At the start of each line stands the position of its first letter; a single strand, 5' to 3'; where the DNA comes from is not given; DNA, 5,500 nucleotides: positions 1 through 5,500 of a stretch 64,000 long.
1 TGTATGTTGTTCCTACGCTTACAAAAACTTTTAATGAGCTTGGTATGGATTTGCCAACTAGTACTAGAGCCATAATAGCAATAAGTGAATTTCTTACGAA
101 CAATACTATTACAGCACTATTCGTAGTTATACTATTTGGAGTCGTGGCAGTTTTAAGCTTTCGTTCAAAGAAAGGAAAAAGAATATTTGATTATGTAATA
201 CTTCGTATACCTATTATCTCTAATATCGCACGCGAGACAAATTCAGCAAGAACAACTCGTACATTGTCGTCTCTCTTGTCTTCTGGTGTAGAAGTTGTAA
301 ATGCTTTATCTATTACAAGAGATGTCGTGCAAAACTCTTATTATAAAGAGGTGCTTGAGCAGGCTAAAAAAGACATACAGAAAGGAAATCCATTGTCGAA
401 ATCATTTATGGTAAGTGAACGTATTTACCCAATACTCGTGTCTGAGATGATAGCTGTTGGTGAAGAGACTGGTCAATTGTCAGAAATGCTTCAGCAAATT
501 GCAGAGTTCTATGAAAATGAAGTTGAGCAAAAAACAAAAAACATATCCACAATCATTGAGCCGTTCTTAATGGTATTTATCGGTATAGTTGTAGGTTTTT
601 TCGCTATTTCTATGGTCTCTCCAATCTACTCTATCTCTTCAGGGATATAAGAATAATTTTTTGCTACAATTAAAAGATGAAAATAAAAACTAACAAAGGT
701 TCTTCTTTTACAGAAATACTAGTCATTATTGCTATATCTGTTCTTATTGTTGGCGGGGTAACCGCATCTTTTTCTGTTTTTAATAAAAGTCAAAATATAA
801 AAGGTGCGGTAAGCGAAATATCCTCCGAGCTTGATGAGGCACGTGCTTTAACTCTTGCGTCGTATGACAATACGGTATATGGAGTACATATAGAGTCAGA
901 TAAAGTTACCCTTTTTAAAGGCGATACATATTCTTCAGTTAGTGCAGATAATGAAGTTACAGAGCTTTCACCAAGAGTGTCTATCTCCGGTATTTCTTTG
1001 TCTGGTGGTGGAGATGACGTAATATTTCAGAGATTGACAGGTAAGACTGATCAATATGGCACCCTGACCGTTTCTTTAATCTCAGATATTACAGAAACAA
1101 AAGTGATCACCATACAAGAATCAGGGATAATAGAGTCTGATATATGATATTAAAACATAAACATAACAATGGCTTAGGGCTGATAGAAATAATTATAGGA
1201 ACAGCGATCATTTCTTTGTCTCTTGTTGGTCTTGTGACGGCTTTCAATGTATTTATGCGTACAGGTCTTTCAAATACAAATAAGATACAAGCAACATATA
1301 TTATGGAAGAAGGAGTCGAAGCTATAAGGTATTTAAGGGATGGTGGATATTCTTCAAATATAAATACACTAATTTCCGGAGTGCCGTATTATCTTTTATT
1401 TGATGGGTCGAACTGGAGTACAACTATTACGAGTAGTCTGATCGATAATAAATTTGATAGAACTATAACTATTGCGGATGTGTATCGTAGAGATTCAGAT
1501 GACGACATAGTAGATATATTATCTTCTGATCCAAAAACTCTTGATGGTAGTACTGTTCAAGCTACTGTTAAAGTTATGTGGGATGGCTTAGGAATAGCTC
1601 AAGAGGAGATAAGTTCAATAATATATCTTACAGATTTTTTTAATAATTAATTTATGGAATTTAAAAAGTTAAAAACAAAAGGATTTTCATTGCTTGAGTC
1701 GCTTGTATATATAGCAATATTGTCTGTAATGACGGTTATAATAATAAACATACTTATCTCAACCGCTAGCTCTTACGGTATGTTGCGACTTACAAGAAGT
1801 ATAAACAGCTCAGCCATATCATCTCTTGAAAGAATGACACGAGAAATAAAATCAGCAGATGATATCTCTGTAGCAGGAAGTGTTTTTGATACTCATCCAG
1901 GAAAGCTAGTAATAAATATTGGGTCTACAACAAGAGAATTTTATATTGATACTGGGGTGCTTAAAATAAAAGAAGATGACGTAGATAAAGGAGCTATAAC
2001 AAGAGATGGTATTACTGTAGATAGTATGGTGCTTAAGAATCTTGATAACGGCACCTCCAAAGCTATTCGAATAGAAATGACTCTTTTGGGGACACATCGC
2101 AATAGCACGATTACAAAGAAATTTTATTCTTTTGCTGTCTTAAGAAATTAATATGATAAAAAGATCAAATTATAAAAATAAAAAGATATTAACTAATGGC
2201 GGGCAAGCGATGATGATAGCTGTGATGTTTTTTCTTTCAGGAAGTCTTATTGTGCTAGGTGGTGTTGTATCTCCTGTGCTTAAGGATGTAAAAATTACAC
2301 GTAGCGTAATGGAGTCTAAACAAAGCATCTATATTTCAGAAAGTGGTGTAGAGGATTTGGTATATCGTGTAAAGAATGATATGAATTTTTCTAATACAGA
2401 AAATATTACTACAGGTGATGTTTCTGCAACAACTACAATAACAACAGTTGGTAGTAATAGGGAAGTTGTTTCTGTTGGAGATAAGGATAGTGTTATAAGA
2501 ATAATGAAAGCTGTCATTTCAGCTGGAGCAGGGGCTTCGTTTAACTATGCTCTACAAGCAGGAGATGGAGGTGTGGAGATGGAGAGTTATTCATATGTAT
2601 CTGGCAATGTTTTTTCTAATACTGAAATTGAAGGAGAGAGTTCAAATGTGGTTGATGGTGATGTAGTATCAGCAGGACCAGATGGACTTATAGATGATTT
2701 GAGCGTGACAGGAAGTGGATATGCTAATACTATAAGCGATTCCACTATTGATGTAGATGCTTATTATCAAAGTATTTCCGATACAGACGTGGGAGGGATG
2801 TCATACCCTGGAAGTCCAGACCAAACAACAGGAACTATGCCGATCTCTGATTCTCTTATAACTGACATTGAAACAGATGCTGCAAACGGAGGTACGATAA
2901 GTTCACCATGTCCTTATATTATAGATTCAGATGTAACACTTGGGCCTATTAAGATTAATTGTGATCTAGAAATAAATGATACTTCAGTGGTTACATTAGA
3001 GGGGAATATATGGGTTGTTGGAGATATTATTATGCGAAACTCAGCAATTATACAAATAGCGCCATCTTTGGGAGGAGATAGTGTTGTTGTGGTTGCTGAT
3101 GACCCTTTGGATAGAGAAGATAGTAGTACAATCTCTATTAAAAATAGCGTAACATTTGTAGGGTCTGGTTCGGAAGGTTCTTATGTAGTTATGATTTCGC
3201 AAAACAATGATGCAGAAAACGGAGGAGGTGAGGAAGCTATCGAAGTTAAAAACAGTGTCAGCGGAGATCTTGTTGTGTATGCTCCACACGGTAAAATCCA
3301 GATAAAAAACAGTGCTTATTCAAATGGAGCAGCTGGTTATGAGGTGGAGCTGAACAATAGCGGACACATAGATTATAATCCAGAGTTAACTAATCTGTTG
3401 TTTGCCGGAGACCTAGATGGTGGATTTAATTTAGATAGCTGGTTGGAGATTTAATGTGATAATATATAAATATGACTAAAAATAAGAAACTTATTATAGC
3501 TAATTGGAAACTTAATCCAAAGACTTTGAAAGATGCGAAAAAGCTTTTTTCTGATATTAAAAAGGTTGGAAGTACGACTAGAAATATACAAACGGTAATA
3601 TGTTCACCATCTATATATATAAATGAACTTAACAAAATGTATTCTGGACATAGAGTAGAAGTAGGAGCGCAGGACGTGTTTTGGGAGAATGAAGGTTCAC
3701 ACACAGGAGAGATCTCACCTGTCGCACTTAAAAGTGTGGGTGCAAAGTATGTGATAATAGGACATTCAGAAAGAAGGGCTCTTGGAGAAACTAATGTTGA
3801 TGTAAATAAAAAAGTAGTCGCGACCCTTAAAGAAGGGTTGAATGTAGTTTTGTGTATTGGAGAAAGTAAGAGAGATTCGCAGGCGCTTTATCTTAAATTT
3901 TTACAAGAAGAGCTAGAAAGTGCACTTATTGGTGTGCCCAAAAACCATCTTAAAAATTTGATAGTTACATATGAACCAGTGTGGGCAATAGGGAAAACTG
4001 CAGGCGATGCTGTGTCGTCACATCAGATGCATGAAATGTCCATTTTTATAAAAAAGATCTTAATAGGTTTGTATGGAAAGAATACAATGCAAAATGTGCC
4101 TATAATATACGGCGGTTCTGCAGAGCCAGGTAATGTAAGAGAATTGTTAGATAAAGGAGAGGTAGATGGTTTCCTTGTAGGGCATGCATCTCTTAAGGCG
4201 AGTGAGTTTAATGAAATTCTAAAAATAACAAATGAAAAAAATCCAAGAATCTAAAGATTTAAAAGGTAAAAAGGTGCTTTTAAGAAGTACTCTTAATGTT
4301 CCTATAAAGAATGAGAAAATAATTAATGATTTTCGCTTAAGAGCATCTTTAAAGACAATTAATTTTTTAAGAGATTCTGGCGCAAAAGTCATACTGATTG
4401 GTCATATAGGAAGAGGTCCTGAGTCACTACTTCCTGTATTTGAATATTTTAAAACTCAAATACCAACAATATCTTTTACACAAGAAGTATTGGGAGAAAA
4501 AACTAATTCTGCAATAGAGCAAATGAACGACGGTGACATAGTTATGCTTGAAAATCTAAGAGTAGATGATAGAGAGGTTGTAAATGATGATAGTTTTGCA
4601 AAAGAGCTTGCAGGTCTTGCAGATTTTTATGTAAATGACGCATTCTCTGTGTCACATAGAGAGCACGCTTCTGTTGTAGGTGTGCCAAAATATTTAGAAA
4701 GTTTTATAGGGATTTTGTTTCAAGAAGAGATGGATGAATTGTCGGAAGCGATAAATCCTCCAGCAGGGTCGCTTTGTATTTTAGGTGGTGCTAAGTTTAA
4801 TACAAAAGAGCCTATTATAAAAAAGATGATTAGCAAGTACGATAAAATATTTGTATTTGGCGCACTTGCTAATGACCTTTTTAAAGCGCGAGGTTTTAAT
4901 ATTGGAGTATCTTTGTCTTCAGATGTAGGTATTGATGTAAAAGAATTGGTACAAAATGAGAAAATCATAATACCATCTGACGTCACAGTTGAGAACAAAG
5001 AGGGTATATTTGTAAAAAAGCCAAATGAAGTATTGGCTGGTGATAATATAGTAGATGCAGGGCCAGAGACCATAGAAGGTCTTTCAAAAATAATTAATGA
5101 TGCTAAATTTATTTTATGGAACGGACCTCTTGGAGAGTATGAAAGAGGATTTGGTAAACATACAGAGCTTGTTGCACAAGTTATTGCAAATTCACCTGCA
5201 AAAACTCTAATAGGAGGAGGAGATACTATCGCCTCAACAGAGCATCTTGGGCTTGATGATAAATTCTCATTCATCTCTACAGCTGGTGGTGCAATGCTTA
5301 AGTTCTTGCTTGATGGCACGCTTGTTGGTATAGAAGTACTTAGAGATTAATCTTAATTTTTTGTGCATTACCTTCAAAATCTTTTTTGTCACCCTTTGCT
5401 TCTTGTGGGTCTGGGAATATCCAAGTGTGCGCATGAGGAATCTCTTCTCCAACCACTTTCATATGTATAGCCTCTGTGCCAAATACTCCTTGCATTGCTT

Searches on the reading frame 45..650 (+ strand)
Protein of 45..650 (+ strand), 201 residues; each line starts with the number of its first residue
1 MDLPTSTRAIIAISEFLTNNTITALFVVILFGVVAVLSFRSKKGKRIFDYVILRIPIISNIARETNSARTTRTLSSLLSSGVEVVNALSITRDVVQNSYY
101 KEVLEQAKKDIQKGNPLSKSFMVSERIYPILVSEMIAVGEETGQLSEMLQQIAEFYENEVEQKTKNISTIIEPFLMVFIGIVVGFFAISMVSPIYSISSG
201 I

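Call 65: search_protein_families(library=pfam, proteins=[window:45-650:+], max_evalue=0.0001)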
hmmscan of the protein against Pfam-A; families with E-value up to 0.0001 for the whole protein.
window:45-650:+ (201 aa): 1 family
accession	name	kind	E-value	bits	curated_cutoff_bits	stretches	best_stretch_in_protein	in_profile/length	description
PF00482.28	T2SSF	-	2.6e-31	108.6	25.2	1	71-193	2-125/125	Type II secretion system (T2SS), protein F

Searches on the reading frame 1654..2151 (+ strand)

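Call 65: search_protein_families(library=pfam, proteins=[window:1654-2151:+], max_evalue=0.0001)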
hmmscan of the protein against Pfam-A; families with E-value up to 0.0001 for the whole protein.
window:1654-2151:+ (165 aa): 1 family
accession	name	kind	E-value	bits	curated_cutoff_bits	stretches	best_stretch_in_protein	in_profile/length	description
PF07963.17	N_methyl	-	4.1e-05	23.4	21.2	1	7-30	3-26/27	Prokaryotic N-terminal methylation motif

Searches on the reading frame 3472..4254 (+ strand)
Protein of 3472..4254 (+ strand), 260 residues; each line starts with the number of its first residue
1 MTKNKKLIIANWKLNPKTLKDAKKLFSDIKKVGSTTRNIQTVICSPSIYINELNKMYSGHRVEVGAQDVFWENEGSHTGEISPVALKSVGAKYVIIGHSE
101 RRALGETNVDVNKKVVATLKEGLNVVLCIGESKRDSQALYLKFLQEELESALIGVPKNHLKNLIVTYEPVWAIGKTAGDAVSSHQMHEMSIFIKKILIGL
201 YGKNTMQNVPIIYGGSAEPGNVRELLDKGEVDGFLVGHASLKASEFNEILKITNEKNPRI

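Call 65: search_protein_families(library=pfam, proteins=[window:3472-4254:+], max_evalue=0.0001)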
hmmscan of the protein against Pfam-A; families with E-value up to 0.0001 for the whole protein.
window:3472-4254:+ (260 aa): 1 family
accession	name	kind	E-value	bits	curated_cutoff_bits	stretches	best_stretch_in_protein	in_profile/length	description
PF00121.24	TIM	-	1.2e-71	241.5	20.1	1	6-251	1-243/245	Triosephosphate isomerase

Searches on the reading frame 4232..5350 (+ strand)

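Call 41: search_protein_families(library=pfam, proteins=[window:4232-5350:+], max_evalue=0.00001)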
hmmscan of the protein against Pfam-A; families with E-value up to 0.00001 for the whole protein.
window:4232-5350:+ (372 aa): 1 family
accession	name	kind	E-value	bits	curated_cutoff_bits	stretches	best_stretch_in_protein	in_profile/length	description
PF00162.24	PGK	-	3.3e-101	339.5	27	1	8-359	4-376/379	Phosphoglycerate kinase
